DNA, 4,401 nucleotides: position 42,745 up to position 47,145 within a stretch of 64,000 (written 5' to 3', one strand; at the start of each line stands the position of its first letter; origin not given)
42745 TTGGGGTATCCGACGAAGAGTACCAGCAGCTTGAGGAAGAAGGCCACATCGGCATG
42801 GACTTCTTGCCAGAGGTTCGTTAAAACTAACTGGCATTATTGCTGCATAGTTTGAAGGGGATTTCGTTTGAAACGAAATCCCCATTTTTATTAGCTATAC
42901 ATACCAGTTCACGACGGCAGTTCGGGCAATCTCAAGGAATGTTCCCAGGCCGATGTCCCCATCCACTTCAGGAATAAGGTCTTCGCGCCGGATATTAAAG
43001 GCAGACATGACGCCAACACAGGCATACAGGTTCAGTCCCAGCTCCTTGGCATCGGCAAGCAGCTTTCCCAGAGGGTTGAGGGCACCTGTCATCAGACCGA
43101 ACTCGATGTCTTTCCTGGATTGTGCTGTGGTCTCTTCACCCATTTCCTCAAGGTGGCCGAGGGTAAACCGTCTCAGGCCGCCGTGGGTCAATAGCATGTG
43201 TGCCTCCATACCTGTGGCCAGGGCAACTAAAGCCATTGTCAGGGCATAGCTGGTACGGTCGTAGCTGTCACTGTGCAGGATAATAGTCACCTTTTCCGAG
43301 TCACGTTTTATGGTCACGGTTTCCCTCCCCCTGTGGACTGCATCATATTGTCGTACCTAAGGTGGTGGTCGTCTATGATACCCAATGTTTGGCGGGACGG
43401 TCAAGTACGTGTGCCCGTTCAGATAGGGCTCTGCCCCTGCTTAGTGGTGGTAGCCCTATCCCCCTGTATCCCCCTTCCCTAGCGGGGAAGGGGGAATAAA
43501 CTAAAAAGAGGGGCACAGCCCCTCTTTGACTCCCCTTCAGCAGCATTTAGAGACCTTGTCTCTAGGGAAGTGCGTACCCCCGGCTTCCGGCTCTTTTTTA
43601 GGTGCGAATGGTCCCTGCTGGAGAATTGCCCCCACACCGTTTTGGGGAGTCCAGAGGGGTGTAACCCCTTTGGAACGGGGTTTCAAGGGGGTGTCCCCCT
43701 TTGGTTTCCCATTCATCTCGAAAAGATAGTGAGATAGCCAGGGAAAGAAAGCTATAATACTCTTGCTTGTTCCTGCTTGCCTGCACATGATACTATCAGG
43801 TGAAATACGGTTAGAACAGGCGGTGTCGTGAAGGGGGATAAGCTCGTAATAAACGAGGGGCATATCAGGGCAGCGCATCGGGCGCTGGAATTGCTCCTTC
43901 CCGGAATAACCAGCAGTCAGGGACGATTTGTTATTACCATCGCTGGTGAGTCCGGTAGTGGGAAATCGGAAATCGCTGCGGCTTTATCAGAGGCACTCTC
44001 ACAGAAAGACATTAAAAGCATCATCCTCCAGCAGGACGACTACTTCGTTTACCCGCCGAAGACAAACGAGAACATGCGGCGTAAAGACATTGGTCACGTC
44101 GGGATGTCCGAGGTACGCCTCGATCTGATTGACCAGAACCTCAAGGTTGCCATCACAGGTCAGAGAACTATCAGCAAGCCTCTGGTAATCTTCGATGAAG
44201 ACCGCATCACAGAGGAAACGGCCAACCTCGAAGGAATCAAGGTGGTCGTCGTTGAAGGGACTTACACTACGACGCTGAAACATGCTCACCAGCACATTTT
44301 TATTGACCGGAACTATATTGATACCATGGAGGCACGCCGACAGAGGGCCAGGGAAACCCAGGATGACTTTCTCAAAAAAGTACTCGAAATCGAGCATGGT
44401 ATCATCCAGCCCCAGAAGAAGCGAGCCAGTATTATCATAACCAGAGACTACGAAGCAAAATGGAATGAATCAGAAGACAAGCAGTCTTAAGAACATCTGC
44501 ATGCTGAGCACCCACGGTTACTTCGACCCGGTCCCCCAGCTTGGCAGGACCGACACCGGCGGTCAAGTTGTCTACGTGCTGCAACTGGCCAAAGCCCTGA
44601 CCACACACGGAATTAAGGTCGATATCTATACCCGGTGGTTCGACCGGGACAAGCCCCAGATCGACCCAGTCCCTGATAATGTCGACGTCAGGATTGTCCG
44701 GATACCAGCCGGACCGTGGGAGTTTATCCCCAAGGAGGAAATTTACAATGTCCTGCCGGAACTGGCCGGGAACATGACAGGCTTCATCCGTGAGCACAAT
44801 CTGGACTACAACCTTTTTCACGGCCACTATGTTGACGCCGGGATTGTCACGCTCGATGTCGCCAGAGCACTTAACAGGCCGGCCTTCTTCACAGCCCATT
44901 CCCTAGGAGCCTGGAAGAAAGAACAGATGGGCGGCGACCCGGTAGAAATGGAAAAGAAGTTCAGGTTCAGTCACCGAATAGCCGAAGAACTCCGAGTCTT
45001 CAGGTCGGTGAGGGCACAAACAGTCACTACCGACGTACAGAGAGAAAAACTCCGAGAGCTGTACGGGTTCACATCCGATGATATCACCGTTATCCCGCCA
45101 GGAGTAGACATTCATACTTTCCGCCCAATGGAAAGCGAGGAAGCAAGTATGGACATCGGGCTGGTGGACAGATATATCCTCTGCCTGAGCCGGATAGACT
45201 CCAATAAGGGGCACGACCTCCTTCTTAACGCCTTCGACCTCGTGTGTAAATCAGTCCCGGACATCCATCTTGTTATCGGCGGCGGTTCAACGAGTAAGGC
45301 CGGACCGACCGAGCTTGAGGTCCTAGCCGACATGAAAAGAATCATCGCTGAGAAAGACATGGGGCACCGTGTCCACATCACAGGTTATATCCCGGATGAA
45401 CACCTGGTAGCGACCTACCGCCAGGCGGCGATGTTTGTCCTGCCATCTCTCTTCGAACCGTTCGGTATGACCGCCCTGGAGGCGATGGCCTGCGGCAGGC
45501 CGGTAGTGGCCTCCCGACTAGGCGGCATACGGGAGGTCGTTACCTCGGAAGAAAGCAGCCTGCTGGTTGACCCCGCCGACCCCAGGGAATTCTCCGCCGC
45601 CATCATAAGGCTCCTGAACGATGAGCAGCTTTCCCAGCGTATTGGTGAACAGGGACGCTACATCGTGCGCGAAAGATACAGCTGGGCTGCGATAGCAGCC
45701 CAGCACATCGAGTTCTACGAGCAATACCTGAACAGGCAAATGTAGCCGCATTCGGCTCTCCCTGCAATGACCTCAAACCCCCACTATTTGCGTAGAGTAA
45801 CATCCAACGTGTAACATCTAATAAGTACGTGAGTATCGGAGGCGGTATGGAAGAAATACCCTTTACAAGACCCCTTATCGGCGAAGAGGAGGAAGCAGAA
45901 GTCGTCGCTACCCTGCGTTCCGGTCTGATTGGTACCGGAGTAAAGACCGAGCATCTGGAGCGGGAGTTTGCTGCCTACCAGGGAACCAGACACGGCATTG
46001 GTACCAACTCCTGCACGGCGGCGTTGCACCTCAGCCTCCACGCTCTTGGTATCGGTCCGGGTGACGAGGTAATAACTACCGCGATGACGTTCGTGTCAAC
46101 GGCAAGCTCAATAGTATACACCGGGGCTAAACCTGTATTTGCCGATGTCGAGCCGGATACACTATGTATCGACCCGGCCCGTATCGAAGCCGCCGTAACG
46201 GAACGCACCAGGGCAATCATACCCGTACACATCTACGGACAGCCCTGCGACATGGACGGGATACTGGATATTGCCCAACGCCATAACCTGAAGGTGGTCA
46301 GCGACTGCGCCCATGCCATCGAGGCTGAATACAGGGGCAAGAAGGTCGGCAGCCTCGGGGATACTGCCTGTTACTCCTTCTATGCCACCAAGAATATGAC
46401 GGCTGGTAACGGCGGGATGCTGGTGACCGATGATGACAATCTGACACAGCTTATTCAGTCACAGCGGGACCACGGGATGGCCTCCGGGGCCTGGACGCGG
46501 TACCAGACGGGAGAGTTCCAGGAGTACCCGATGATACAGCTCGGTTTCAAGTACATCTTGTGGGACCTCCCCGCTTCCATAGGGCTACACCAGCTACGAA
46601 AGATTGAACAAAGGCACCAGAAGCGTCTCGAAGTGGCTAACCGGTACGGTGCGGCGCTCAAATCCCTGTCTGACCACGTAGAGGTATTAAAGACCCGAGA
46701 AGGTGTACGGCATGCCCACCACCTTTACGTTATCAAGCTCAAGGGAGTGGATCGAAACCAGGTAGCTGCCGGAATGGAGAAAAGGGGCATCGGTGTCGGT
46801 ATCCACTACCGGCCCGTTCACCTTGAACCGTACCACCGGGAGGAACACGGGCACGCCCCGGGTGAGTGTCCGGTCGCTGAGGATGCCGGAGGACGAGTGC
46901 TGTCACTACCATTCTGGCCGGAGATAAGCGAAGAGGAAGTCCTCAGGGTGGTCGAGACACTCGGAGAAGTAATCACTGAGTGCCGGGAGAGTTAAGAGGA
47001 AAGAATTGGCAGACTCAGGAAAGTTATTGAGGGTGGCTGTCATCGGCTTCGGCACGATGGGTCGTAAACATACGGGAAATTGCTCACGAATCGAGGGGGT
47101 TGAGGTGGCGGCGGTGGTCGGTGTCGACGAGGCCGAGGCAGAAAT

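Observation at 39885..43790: Pair of inverted, hairpin-rich 200-300 bp repeats bracketing a CoA-transferase/DsrE module, each carrying an inward-firing promoter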

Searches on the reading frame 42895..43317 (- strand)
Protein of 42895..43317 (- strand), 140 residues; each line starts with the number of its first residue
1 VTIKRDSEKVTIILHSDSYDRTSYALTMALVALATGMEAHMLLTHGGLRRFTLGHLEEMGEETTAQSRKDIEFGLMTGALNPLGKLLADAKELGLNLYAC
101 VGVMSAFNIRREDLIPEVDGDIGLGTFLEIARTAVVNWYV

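Call 9: search_protein_families(library=pfam, proteins=[window:42895-43317:-])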
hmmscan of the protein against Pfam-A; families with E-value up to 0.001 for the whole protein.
window:42895-43317:- (140 aa): 1 family
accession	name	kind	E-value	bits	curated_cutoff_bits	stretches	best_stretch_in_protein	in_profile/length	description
PF13686.11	DrsE_2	-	1.9e-10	41.4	25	1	80-137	98-154/156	DsrE/DsrF/DrsH-like family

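Call 50: find_homologous_proteins(query=window:42898-43317:-, max_evalue=1e-20)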
Query seq(140 aa) (140 aa): 38 proteins with E <= 1e-20 among 91 candidates.
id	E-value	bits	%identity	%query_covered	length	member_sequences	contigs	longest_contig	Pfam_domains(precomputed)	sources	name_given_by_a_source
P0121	3.7e-77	275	91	100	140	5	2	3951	PF13686.12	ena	-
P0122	2.6e-76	272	92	100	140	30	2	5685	PF13686.12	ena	-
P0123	4.2e-71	255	85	100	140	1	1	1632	PF02635.21,PF13686.12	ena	-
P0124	6.6e-71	254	86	100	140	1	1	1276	PF13686.12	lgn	-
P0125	1.0e-68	247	81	100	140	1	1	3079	PF13686.12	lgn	-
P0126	4.1e-65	236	82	96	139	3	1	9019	PF13686.12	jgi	-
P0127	5.5e-65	235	79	96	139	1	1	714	PF13686.12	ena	-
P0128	7.9e-63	228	77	96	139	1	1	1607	PF02635.21,PF13686.12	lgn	-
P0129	8.3e-62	225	76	96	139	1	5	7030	PF13686.12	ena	-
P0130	1.3e-61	224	79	94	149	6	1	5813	PF13686.12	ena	-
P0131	1.7e-61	224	76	96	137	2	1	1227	PF02635.21,PF13686.12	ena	-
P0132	1.9e-61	224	75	96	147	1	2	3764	PF13686.12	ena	-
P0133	3.6e-61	223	73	100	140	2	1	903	PF02635.21,PF13686.12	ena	-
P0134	5.5e-61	222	76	96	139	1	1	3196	PF13686.12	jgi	-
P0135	7.1e-61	222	75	95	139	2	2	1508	PF13686.12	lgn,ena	-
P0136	4.0e-60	220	74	96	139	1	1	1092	PF13686.12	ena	-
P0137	4.5e-60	219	73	100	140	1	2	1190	PF13686.12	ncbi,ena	-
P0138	5.2e-59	216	74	94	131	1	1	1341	PF13686.12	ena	-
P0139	7.2e-57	209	70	100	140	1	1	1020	PF13686.12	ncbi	-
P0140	3.5e-55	204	68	100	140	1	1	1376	PF13686.12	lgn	-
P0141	7.3e-54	199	69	100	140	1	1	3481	PF13686.12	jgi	jgi:peroxiredoxin family protein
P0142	2.3e-52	194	66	100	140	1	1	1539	PF13686.12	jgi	jgi:peroxiredoxin family protein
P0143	8.7e-52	193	65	100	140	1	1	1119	PF02635.21,PF13686.12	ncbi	-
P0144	9.9e-52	192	66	96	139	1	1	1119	PF13686.12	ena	-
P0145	4.0e-51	190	65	100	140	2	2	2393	PF02635.21,PF13686.12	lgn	-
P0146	6.1e-51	190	63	99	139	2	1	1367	PF13686.12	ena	-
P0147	5.0e-50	187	62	100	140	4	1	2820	PF13686.12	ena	-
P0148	1.1e-49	186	65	100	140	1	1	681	PF13686.12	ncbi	-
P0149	2.7e-49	185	64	100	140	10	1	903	PF13686.12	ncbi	-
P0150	3.6e-49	184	66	96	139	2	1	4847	PF13686.12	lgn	-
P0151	3.7e-49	184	63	100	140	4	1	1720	PF02635.21,PF13686.12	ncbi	-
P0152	8.5e-49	183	64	100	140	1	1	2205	PF13686.12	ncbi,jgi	jgi:peroxiredoxin family protein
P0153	1.5e-48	182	64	100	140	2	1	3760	PF13686.12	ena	-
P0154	4.0e-48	181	83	71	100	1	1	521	PF13686.12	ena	-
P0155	1.6e-45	172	61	100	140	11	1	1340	PF13686.12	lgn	-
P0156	7.2e-43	164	59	95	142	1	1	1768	PF02635.21,PF13686.12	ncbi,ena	-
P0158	2.9e-28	117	45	96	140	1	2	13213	PF02635.21,PF13686.12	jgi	jgi:peroxiredoxin family protein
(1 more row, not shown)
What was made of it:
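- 42895..43317 (-): DsrE/DsrF-like gene. Pfam PF13686 (call 9); homologues in call 50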

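Call 51: find_encoding_contigs(protein=P0122, flank=10000, max_places=4)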
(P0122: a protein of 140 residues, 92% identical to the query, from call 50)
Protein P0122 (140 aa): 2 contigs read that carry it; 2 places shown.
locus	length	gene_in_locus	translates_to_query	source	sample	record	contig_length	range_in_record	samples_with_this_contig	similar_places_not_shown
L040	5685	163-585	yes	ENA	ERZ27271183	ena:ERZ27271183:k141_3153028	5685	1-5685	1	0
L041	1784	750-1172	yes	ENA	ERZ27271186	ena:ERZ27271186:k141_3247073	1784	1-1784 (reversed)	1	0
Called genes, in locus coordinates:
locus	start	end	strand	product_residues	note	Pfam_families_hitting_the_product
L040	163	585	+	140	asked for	PF13686:DrsE_2 (weak)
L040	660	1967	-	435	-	PF02515:CoA_transf_3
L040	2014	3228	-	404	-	PF02515:CoA_transf_3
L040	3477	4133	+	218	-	PF00485:PRK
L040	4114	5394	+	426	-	PF00862:GT-B_Sucrose_synth (weak), PF13439:Glyco_transf_4, PF13579:Glyco_trans_4_4, PF20706:GT4-conflict, PF00534:Glycos_transf_1, PF13692:Glyco_trans_1_4, PF13524:Glyco_trans_1_2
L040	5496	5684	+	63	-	?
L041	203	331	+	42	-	-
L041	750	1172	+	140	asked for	PF13686:DrsE_2 (weak)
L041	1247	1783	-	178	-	?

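Call 52: find_encoding_contigs(protein=P0121, flank=10000, max_places=4)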
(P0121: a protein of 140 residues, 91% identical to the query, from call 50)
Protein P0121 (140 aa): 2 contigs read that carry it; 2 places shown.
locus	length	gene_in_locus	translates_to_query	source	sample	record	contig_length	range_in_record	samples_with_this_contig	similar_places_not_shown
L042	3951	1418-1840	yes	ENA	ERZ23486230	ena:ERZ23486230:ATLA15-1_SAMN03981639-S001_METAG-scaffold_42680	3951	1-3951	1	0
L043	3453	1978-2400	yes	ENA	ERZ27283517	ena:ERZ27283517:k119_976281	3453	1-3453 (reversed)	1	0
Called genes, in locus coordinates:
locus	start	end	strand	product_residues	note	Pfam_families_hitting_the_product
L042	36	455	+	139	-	PF13559:DUF4129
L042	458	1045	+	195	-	-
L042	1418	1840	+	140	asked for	PF13686:DrsE_2 (faint)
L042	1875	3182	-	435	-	PF02515:CoA_transf_3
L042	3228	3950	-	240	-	?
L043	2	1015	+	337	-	?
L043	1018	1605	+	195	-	-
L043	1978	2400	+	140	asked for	PF13686:DrsE_2 (faint)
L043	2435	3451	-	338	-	?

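Call 53: find_encoding_contigs(protein=P0126, flank=10000, max_places=4)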
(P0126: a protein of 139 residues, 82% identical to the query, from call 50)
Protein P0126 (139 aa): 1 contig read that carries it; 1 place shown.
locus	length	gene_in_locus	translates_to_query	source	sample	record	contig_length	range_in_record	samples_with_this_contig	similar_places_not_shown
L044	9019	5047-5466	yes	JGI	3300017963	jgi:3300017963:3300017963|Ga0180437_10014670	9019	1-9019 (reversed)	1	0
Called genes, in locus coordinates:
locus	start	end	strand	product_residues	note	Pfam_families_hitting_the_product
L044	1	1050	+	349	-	?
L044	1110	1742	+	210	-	-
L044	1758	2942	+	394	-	PF02771:Acyl-CoA_dh_N, PF02770:Acyl-CoA_dh_M, PF00441:Acyl-CoA_dh_1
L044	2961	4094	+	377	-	PF02771:Acyl-CoA_dh_N, PF02770:Acyl-CoA_dh_M, PF00441:Acyl-CoA_dh_1, PF08028:Acyl-CoA_dh_2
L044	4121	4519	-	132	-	-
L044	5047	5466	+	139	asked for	PF13686:DrsE_2 (weak)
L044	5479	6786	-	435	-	PF02515:CoA_transf_3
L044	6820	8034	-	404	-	PF02515:CoA_transf_3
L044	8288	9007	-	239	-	PF00884:Sulfatase, PF16347:SGSH_C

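Call 93: find_encoding_contigs(protein=window:42895-43317:-, flank=10000, max_places=10)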
Protein window:42895-43317:- (140 aa): 2 contigs read that carry it; 2 places shown.
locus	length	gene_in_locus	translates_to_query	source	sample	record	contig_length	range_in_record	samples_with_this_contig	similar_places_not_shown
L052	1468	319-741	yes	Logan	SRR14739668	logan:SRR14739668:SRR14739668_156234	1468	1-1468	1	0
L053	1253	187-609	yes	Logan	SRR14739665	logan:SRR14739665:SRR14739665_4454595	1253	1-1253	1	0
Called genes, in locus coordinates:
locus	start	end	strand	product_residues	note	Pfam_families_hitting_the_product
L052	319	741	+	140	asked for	PF13686:DrsE_2 (weak)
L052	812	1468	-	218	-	?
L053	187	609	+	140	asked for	PF13686:DrsE_2 (weak)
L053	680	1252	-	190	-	?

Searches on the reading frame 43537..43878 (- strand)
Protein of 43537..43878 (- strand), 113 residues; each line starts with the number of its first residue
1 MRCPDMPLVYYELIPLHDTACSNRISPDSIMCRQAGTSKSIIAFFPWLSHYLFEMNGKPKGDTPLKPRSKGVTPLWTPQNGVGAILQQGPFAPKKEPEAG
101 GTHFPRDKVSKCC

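Call 11: search_protein_families(library=pfam, proteins=[window:43537-43878:-], max_evalue=1)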
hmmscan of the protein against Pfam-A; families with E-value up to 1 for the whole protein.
window:43537-43878:- (113 aa): 1 family
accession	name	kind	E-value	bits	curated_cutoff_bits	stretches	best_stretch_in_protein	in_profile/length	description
PF24496.1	DUF7588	-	0.19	12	27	1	38-54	43-59/65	Domain of unknown function (DUF7588)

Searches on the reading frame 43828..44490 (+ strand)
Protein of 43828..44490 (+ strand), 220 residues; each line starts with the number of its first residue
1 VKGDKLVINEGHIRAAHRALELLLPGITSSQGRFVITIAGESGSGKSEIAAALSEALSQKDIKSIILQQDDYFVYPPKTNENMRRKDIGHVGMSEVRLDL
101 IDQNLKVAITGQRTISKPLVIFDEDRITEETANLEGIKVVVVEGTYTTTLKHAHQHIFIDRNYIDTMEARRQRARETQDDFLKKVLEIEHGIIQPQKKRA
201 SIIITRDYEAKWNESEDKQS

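Call 9: search_protein_families(library=pfam, proteins=[window:43828-44490:+])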
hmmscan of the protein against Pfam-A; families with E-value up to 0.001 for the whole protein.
window:43828-44490:+ (220 aa): 5 families
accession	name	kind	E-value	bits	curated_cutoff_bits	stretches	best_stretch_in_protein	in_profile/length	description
PF00485.24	PRK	-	5.6e-10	39.8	22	1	35-156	1-128/196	Phosphoribulokinase / Uridine kinase family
PF06414.18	Zeta_toxin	-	4.9e-05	23.3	22.3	1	34-85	17-67/199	Zeta toxin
PF01583.26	APS_kinase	-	0.00027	21.4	21.1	1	34-70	3-39/152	Adenylylsulphate kinase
PF13238.12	AAA_18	-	0.00086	20.2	29.4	0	36-78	1-44/128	AAA domain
PF08433.16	KTI12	-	0.00087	19.3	22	0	36-100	4-68/271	Chromatin associated protein KTI12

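Call 94: find_encoding_contigs(protein=window:43828-44490:+, flank=10000, max_places=10)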
Protein window:43828-44490:+ (220 aa): 2 contigs read that carry it; 2 places shown.
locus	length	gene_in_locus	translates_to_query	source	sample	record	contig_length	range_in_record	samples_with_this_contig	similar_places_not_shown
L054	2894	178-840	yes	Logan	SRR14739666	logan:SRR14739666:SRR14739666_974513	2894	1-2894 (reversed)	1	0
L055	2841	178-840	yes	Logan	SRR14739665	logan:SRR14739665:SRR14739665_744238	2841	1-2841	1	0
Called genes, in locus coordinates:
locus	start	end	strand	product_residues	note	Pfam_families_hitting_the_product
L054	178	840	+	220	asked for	PF00485:PRK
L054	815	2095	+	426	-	PF00862:GT-B_Sucrose_synth, PF13439:Glyco_transf_4, PF13579:Glyco_trans_4_4, PF20706:GT4-conflict, PF00534:Glycos_transf_1, PF13692:Glyco_trans_1_4, PF13524:Glyco_trans_1_2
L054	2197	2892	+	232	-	?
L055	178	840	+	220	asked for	PF00485:PRK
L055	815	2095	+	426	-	PF00862:GT-B_Sucrose_synth, PF13439:Glyco_transf_4, PF13579:Glyco_trans_4_4, PF20706:GT4-conflict, PF00534:Glycos_transf_1, PF13692:Glyco_trans_1_4, PF13524:Glyco_trans_1_2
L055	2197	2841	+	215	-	?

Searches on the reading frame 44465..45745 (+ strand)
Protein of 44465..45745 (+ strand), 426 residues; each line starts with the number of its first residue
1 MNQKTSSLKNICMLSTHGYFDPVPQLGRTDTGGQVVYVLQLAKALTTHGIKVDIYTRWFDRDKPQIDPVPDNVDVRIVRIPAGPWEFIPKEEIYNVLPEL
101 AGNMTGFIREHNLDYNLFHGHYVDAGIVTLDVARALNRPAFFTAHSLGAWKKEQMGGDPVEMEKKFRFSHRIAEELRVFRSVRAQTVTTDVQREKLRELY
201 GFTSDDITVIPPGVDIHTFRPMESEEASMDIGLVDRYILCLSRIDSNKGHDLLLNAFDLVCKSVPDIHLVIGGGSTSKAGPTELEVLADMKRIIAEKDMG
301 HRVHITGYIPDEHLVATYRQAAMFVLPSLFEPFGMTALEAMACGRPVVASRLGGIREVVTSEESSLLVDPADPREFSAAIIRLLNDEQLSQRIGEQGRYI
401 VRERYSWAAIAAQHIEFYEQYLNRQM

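Call 9: search_protein_families(library=pfam, proteins=[window:44465-45745:+])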
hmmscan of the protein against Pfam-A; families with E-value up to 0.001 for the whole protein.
window:44465-45745:+ (426 aa): 7 families
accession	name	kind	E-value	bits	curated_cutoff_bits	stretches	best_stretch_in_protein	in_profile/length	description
PF00534.26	Glycos_transf_1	-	3.4e-41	141.1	26.4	1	235-398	15-170/172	Glycosyl transferases group 1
PF13692.12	Glyco_trans_1_4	-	8.9e-37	126.9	27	1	236-386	2-142/142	Glycosyl transferases group 1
PF13439.12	Glyco_transf_4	-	1.3e-21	77.9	28.5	1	32-216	2-168/170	Glycosyltransferase Family 4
PF13579.12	Glyco_trans_4_4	-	3.9e-16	60.2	29.7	1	32-213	1-158/158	Glycosyl transferase 4-like domain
PF20706.3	GT4-conflict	-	6.9e-16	58.6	26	1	188-412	154-383/385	Family 4 Glycosyltransferase in conflict systems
PF13524.12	Glyco_trans_1_2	-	2.5e-10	40.9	25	1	297-413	27-141/144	Glycosyl transferase-like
PF00862.26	GT-B_Sucrose_synth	-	1e-09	38.1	23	1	8-47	13-52/290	Sucrose synthase first GT-B domain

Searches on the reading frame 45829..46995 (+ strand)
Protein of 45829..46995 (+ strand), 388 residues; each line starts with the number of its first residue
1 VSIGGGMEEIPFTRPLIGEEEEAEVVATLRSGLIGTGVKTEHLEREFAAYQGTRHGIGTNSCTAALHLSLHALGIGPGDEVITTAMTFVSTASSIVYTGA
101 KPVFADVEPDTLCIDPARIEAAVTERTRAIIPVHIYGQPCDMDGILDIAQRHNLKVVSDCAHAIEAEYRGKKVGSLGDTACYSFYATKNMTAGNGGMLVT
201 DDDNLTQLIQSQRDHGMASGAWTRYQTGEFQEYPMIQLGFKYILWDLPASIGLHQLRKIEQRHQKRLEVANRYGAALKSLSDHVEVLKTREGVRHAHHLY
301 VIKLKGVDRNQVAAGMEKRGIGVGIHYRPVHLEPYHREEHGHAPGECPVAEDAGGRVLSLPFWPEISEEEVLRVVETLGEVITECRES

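Call 9: search_protein_families(library=pfam, proteins=[window:45829-46995:+])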
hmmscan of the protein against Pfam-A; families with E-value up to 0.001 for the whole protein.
window:45829-46995:+ (388 aa): 4 families
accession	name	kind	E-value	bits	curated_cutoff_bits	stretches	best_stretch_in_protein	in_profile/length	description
PF01041.23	DegT_DnrJ_EryC1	-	5.7e-126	421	19.8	1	17-378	3-359/360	DegT/DnrJ/EryC1/StrS aminotransferase family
PF01212.27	Beta_elim_lyase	-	5.3e-09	36.2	27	1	38-216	32-227/288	Beta-eliminating lyase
PF01053.26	Cys_Met_Meta_PP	-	3.8e-05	22.8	27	1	40-163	54-177/381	Cys/Met metabolism PLP-dependent enzyme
PF00155.27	Aminotran_1_2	-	0.00011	22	19.7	1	42-163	46-189/361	Aminotransferase class I and II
